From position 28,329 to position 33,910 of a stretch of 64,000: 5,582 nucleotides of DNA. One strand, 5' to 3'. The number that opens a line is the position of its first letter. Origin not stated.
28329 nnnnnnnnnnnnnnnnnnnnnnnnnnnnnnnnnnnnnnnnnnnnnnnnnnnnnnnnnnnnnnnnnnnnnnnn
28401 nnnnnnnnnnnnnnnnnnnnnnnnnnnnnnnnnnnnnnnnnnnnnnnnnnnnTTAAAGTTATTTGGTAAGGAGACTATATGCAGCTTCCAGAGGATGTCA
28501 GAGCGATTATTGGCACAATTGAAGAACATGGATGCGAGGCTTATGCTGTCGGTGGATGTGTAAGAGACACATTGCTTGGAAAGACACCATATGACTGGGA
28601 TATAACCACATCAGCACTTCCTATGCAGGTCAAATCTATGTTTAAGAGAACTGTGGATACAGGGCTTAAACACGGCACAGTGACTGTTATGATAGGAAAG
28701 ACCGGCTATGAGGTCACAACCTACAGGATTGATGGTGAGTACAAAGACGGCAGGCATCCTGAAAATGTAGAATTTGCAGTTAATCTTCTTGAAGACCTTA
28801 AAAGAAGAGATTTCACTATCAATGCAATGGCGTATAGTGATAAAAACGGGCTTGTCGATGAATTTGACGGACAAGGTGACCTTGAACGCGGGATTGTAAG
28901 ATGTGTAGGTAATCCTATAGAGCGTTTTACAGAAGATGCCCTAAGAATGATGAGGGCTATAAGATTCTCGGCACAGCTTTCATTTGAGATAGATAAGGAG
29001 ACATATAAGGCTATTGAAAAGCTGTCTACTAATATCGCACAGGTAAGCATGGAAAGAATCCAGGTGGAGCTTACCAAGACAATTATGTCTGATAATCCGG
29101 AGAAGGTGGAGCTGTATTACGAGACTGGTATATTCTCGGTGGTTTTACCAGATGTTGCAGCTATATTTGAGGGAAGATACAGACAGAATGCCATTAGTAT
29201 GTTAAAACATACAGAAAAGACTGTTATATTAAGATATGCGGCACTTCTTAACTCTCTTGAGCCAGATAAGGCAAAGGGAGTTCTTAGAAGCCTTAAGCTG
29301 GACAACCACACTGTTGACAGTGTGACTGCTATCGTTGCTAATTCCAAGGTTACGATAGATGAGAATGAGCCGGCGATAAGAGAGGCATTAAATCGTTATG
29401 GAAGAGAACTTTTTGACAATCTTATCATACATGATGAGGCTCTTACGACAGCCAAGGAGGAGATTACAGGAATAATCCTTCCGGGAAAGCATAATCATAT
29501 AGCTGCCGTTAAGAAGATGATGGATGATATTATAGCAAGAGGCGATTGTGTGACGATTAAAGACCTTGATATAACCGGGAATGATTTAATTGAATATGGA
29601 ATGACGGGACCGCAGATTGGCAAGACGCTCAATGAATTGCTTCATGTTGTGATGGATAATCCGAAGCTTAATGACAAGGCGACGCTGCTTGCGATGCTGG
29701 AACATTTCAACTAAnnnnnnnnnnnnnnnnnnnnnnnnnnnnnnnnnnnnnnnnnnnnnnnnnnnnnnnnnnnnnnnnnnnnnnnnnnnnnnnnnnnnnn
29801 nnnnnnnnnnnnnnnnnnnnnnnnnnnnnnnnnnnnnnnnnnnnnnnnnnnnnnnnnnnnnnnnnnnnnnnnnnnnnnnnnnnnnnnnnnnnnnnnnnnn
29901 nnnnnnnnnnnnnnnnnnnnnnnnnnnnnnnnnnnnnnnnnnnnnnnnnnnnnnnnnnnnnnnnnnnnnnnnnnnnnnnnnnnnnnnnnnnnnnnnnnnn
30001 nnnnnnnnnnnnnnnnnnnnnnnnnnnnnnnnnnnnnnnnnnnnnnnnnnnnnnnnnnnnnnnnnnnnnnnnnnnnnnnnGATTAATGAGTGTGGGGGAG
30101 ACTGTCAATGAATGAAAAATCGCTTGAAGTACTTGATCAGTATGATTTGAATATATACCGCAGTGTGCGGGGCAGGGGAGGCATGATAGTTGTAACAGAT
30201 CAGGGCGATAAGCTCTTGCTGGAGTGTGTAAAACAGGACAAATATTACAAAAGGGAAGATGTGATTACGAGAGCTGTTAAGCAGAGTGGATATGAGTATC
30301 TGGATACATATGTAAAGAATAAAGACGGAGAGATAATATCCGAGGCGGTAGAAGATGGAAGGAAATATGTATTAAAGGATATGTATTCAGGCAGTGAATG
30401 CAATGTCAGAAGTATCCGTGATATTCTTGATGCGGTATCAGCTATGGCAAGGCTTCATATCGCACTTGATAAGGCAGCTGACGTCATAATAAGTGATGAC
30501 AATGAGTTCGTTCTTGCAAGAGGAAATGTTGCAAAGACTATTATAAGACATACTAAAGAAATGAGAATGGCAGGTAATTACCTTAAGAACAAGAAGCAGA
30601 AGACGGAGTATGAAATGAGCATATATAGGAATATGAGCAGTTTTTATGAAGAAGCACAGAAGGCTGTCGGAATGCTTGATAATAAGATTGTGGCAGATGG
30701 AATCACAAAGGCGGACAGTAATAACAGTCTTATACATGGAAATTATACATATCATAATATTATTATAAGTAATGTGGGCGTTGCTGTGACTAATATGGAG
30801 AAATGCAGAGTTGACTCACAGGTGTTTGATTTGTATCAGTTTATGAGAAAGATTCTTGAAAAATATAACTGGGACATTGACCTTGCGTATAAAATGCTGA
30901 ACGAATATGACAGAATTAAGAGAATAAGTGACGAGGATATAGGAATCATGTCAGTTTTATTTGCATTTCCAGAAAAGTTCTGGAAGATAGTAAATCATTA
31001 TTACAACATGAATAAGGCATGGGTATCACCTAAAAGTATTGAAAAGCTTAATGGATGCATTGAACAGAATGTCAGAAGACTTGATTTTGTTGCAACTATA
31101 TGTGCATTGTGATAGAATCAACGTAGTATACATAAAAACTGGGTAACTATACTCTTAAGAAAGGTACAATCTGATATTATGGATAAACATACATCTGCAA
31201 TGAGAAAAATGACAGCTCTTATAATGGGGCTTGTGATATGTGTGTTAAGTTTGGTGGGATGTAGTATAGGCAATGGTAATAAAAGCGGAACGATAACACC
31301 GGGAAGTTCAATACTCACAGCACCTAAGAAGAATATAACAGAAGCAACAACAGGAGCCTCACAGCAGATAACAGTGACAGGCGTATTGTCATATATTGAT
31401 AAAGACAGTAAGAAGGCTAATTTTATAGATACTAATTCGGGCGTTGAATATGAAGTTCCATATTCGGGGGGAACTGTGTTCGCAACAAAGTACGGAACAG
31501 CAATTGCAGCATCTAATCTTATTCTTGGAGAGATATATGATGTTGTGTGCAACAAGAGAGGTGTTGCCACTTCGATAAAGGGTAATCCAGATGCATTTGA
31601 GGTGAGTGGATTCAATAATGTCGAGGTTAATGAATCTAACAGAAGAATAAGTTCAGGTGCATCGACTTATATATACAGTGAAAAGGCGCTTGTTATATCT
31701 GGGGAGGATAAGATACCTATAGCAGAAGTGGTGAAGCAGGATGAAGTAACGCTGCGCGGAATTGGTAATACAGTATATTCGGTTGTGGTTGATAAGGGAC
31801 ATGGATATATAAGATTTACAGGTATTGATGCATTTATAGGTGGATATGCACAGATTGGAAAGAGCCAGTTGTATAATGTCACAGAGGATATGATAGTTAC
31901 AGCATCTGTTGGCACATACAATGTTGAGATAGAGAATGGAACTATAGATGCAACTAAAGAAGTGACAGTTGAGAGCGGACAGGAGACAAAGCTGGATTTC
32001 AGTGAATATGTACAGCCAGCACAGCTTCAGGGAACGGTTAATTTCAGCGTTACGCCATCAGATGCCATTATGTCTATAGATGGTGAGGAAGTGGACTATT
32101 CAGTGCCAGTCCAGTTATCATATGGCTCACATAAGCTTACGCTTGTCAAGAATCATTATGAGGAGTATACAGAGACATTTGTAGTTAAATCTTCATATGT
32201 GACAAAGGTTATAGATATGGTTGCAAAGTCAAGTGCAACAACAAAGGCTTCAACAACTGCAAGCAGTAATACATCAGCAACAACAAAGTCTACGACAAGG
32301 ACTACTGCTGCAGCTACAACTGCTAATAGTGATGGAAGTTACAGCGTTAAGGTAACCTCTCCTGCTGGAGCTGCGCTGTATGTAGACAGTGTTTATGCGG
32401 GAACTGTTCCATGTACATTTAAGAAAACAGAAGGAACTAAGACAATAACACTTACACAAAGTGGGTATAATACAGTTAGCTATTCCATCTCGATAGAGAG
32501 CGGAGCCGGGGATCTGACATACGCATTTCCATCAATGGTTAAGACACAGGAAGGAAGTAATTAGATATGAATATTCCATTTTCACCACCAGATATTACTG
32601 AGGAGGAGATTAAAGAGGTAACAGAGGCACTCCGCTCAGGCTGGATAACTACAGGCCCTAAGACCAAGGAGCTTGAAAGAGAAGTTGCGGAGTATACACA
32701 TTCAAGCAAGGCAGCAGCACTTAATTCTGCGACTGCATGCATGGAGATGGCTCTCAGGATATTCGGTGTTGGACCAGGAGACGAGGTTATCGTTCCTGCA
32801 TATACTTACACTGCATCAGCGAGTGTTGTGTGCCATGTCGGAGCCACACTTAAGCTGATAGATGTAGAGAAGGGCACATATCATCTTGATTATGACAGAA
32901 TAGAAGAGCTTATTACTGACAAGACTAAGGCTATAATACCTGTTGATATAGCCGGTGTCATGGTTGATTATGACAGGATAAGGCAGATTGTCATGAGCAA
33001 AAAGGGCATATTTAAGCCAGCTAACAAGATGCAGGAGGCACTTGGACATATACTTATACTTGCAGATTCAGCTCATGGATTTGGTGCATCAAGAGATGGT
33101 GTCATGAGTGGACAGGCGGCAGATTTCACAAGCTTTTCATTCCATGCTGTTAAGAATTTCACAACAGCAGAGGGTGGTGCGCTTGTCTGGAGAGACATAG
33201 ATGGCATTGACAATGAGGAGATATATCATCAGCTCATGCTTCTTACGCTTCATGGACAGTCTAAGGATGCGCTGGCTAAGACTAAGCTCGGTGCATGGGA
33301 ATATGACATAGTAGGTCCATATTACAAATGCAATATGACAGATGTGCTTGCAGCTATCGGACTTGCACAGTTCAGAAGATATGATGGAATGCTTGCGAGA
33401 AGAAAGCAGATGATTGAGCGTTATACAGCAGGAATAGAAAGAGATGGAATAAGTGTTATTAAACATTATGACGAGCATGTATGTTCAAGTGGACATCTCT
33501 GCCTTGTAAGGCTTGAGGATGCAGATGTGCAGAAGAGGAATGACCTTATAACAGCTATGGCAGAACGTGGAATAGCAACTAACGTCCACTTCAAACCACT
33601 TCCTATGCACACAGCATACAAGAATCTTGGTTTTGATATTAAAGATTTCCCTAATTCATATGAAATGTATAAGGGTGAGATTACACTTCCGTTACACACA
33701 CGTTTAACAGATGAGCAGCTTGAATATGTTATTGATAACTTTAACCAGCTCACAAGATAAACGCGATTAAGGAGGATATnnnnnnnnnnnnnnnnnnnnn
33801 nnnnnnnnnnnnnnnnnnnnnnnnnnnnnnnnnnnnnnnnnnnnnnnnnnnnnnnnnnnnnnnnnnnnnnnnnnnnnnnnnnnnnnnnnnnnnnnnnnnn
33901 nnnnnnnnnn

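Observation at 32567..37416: Pneumococcal/B. fragilis-type AATGal start module: candidate zwitterionic glycopolymer in a gut Firmicute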

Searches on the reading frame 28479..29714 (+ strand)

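Call 7: search_protein_families(library=pfam, proteins=[window:28479-29714:+])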
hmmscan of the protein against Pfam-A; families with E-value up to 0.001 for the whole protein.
window:28479-29714:+ (411 aa): 3 families
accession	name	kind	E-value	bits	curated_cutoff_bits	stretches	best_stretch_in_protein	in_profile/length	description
PF01743.26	PolyA_pol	-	1.7e-38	132.2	23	1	21-141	1-126/126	Poly A polymerase head domain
PF12627.12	PolyA_pol_RNAbd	-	1.1e-17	63.9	22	1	169-228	2-62/64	Probable RNA and SrmB- binding site of polymerase A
PF13735.12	tRNA_NucTran2_2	-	2.2e-09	37.9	27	1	252-406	9-148/149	tRNA nucleotidyltransferase domain 2 putative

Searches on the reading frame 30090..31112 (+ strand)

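Call 4: search_protein_families(library=pfam, proteins=[window:30090-31112:+])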
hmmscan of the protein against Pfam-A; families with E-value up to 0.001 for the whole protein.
window:30090-31112:+ (340 aa): 0 families

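Call 67: search_protein_families(library=pfam, proteins=[window:30108-31112:+], max_evalue=1)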
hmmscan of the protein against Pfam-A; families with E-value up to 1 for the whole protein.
window:30108-31112:+ (334 aa): 0 families

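Call 71: search_protein_families(library=ncbifam, proteins=[window:30108-31112:+], max_evalue=0.00001)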
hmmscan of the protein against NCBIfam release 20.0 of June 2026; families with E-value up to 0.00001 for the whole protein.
window:30108-31112:+ (334 aa): 3 families
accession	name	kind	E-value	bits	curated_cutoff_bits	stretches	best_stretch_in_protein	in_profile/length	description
TIGR02906.1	spore_CotS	subfamily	2.6e-49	167.9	172.7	1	26-330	13-313/314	CotS family spore coat protein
TIGR02904.1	spore_ysxE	equivalog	2e-11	43.7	263.55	1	7-301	3-292/309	spore coat protein YsxE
NF053880.1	SprCtKinCotIBac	equivalog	2e-07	30.3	550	1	139-303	139-304/328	spore coat kinase CotI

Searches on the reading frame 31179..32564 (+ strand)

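Call 4: search_protein_families(library=pfam, proteins=[window:31179-32564:+])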
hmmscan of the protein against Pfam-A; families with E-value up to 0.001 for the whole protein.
window:31179-32564:+ (461 aa): 1 family
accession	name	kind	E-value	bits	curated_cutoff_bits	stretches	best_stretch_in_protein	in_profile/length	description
PF08308.17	PEGA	-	3.5e-12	46.5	20.8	1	393-441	8-57/71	PEGA domain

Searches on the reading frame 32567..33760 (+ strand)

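Call 4: search_protein_families(library=pfam, proteins=[window:32567-33760:+])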
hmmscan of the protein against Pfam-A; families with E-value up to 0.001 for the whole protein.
window:32567-33760:+ (397 aa): 3 families
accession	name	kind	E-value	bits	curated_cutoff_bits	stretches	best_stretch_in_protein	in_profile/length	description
PF01041.23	DegT_DnrJ_EryC1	-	3.9e-92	309.7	19.8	1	9-392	2-359/360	DegT/DnrJ/EryC1/StrS aminotransferase family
PF00155.27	Aminotran_1_2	-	2.8e-08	33.8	19.7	1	10-124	22-151/361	Aminotransferase class I and II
PF01053.26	Cys_Met_Meta_PP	-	6.9e-05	22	27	1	30-124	51-142/381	Cys/Met metabolism PLP-dependent enzyme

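Call 6: search_protein_families(library=ncbifam, proteins=[window:32567-33760:+])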
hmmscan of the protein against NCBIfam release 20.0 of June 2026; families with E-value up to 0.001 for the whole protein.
window:32567-33760:+ (397 aa): 24 families
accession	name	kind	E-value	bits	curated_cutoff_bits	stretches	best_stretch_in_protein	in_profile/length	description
TIGR03588.1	PseC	equivalog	4e-85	286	423.5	1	3-394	2-378/380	UDP-4-amino-4,6-dideoxy-N-acetyl-beta-L-altrosamine transaminase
NF008658.2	PRK11658.1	equivalog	1.4e-73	247.7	631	1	3-395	5-376/379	UDP-4-amino-4-deoxy-L-arabinose aminotransferase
NF008687.0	PRK11706.1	equivalog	2.2e-54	184.7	375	1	3-395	2-373/375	dTDP-4-amino-4,6-dideoxygalactose transaminase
TIGR04181.1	NHT_00031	hypoth_equivalog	1.9e-44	152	420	1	3-375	1-357/359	LegC family aminotransferase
TIGR02379.1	ECA_wecE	subfamily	7.7e-41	140.1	434.85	1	3-393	2-372/376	dTDP-4-amino-4,6-dideoxy-D-glucose transaminase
TIGR04427.1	PLP_DesI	equivalog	9.1e-29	100.7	650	1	18-388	38-375/390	dTDP-4-dehydro-6-deoxyglucose aminotransferase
NF011936.0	PRK15407.1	equivalog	3.3e-26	92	423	2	3-209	37-236/440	lipopolysaccharide biosynthesis protein RfbH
NF005817.0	PRK07683.1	equivalog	6.9e-09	34.9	575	1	42-144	85-191/387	aminotransferase A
NF041364.1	GntC_guanitoxin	equivalog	2.4e-07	30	415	1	68-124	81-139/356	guanitoxin biosynthesis PLP-dependent (S)-gamma-hydroxy-L-arginine cyclodehydratase GntC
NF004975.0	PRK06348.1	equivalog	3.3e-07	29.6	549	1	46-134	89-180/384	pyridoxal phosphate-dependent aminotransferase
NF006488.0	PRK08912.1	equivalog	6.4e-07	28.6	498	1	67-131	107-174/387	aminotransferase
NF006569.0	PRK09082.1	subfamily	7.4e-07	28.6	420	1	49-124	94-168/386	methionine aminotransferase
NF005305.0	PRK06836.1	equivalog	1.2e-06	28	376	1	47-140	99-194/396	pyridoxal phosphate-dependent aminotransferase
NF004770.0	PRK06108.1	subfamily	2.6e-06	26.5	422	1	38-124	88-175/396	pyridoxal phosphate-dependent aminotransferase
NF005816.0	PRK07682.1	equivalog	2.7e-05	23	620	1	52-140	96-187/390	aminotransferase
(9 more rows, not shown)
